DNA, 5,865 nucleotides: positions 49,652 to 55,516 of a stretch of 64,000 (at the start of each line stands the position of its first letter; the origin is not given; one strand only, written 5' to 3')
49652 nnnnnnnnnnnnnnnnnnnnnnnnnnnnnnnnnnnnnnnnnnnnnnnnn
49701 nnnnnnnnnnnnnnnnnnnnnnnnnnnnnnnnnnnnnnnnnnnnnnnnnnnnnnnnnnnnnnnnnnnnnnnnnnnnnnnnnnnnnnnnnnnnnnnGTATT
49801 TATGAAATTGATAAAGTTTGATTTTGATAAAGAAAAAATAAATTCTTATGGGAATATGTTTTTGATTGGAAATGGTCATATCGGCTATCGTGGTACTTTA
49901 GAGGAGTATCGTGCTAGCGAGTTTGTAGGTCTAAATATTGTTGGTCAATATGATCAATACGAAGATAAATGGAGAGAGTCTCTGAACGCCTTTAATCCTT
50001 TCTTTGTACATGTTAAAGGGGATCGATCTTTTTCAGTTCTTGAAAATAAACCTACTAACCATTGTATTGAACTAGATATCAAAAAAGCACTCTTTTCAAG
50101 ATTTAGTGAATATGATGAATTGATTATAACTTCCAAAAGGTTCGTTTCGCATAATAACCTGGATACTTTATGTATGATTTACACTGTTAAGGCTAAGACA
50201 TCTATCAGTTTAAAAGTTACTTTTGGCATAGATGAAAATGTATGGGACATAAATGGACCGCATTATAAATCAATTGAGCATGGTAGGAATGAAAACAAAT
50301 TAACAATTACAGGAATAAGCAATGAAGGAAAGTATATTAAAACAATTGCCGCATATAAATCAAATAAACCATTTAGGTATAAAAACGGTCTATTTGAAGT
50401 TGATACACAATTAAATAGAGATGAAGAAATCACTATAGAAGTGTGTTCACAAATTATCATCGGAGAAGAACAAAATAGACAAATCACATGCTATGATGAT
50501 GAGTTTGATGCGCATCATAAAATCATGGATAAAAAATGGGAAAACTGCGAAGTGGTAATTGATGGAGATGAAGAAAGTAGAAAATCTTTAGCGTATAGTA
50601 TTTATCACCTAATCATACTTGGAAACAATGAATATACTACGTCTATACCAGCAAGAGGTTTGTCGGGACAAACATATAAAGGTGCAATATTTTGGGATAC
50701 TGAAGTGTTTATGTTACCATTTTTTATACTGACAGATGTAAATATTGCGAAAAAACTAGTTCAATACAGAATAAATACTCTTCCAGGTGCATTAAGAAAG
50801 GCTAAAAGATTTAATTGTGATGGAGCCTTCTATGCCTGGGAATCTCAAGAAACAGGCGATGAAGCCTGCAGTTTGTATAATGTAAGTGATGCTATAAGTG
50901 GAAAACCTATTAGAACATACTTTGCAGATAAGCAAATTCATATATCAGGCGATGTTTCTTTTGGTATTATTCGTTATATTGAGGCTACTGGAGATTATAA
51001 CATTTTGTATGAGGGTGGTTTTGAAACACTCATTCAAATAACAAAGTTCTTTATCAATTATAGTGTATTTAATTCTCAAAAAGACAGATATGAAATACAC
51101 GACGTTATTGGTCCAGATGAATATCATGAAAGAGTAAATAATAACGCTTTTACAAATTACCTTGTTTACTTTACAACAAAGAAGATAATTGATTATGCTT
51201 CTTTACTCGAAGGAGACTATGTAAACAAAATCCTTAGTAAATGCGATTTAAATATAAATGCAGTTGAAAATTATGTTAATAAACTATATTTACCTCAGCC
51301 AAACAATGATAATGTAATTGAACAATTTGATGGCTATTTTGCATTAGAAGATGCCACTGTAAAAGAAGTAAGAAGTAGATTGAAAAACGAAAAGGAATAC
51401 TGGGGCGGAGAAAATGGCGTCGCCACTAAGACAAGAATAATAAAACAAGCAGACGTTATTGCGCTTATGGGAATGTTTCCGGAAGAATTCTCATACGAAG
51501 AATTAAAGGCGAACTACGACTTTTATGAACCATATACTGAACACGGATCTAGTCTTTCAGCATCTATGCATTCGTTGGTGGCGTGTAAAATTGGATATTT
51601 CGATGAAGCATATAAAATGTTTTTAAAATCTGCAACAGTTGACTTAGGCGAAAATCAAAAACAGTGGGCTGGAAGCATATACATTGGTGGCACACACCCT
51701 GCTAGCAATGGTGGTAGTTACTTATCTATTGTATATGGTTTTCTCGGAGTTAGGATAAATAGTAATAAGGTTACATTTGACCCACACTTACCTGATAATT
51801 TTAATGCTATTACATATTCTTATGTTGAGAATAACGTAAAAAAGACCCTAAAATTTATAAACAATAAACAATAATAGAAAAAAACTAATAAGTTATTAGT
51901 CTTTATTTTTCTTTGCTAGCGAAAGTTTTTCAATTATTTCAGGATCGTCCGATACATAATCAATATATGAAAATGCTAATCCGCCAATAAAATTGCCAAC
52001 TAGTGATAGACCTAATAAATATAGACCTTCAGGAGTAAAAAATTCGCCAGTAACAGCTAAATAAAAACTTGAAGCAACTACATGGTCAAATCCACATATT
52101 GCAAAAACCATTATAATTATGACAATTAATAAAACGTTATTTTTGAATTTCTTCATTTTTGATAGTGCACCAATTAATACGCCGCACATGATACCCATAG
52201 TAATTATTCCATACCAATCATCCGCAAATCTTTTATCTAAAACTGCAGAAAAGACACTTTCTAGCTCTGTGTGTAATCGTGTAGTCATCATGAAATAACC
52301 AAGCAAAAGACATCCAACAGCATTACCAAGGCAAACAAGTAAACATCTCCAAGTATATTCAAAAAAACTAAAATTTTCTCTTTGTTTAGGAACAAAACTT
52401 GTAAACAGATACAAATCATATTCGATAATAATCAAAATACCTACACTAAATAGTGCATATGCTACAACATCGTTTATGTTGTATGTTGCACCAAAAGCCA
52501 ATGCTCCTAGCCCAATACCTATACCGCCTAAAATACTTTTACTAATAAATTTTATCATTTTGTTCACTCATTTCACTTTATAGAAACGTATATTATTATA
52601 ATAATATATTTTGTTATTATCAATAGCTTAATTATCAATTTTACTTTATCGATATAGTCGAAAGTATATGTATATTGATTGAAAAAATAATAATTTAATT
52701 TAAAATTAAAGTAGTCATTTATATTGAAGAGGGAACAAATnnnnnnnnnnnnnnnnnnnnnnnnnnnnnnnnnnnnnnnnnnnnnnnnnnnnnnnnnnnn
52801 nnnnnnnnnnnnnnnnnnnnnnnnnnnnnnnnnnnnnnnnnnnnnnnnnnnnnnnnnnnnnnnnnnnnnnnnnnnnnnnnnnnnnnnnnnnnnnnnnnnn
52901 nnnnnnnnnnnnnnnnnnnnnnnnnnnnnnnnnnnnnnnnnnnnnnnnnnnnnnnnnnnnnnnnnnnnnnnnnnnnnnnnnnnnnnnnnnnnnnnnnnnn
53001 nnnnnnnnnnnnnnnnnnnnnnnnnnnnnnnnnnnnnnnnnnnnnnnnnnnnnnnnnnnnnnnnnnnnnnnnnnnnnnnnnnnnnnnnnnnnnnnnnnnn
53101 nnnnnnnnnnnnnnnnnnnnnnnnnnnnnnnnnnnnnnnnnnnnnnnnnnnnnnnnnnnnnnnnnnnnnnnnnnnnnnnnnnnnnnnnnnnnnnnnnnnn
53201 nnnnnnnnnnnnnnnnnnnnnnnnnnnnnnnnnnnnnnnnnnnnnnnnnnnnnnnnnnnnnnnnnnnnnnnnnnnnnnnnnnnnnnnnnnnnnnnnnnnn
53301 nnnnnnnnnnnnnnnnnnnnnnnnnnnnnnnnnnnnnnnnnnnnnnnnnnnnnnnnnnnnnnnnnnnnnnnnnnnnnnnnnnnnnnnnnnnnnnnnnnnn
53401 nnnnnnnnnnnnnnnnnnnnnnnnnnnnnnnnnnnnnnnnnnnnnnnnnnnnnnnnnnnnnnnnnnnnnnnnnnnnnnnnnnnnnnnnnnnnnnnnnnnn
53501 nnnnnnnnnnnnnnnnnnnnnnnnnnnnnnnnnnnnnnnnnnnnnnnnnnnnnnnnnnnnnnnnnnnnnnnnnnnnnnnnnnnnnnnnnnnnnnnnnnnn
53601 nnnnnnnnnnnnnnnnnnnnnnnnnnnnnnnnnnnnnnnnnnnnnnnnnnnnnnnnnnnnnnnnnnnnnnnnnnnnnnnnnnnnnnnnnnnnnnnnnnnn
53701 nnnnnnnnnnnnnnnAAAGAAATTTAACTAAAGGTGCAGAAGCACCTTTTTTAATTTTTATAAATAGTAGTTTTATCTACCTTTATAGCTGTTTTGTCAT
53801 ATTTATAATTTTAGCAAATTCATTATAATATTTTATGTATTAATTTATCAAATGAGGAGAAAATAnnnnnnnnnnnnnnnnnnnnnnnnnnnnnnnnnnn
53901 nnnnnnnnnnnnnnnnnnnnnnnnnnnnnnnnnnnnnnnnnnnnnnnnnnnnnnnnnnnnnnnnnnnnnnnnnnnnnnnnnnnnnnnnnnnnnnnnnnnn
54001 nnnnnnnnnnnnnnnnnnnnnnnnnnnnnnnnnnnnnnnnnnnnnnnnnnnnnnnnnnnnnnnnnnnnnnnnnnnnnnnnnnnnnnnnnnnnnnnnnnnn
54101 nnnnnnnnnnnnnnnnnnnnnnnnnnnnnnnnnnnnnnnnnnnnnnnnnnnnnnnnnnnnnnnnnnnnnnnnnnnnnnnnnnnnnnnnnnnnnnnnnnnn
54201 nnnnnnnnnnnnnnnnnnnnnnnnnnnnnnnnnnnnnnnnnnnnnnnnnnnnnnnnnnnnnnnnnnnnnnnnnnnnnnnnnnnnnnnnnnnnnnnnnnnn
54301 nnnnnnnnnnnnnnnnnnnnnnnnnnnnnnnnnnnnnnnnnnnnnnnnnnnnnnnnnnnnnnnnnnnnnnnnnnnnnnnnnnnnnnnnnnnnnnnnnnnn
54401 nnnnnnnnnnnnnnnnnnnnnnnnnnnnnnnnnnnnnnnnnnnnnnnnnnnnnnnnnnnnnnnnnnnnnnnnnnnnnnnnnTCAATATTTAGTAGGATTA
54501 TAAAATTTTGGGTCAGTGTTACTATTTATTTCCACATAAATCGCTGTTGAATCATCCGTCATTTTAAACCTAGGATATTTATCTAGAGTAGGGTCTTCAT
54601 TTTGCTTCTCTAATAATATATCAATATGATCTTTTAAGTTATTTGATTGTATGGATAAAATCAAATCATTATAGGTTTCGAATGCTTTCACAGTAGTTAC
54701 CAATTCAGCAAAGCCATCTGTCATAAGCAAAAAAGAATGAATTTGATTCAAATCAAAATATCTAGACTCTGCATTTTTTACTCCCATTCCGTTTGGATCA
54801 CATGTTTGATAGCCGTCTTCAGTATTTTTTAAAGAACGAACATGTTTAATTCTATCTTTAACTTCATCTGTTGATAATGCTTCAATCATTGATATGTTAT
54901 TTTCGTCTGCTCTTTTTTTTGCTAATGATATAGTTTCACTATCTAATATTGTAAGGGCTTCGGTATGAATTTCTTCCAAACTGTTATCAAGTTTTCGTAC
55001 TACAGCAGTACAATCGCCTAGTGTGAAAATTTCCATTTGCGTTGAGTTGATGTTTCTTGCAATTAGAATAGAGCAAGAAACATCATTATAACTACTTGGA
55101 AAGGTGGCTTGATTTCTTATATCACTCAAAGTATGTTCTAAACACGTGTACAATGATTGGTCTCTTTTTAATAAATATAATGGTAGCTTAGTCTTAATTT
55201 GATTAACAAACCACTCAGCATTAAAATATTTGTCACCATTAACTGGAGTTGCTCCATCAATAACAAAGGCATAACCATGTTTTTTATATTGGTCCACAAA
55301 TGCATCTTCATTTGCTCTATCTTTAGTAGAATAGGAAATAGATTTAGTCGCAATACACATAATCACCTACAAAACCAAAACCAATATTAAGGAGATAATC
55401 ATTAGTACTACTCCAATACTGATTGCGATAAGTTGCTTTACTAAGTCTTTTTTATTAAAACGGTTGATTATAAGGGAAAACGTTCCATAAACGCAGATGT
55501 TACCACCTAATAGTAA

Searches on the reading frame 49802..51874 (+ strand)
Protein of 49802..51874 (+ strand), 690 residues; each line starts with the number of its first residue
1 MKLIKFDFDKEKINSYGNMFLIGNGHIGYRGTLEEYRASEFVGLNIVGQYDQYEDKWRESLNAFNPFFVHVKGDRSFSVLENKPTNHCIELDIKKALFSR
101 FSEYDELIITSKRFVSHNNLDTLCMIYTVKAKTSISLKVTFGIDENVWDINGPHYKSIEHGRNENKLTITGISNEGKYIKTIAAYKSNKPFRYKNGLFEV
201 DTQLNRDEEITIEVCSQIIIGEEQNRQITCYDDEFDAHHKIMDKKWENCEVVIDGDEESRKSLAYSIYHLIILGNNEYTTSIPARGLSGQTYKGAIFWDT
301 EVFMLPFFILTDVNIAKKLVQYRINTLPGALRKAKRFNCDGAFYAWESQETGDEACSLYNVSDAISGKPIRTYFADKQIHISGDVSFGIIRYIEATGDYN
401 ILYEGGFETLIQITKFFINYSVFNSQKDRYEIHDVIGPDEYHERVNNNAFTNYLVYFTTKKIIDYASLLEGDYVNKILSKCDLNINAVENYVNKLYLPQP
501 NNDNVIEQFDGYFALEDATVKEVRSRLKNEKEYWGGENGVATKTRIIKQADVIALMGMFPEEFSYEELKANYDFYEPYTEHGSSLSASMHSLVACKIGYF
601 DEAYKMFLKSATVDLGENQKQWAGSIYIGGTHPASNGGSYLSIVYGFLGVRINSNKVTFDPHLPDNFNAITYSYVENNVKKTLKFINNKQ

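Call 46: search_protein_families(library=pfam, proteins=[window:49802-51874:+], max_evalue=0.001)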
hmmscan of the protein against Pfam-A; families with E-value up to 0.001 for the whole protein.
window:49802-51874:+ (690 aa): 2 families
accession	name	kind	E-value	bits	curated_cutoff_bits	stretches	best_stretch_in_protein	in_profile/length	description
PF03632.21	Glyco_hydro_65m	-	4.6e-95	319.2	27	1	265-629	2-364/371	Glycosyl hydrolase family 65 central catalytic domain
PF03636.21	Glyco_hydro_65N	-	1.1e-20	74.7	26.6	1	7-213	4-224/233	Glycosyl hydrolase family 65, N-terminal domain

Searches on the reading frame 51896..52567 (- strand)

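Call 43: search_protein_families(library=pfam, proteins=[window:51896-52567:-], max_evalue=0.00001)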
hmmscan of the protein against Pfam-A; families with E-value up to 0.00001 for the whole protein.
window:51896-52567:- (223 aa): 1 family
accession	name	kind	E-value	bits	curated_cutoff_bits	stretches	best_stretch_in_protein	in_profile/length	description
PF01226.23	Form_Nir_trans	-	7.7e-23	81.6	34.6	1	4-200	18-234/240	Formate/nitrite transporter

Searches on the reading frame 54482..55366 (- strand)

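Call 46: search_protein_families(library=pfam, proteins=[window:54482-55366:-], max_evalue=0.001)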
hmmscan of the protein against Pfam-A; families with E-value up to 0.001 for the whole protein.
window:54482-55366:- (294 aa): 1 family
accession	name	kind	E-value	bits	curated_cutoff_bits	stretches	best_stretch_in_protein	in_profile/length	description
PF13672.11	PP2C_2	-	2.3e-13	50.6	24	1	15-241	8-197/209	Protein phosphatase 2C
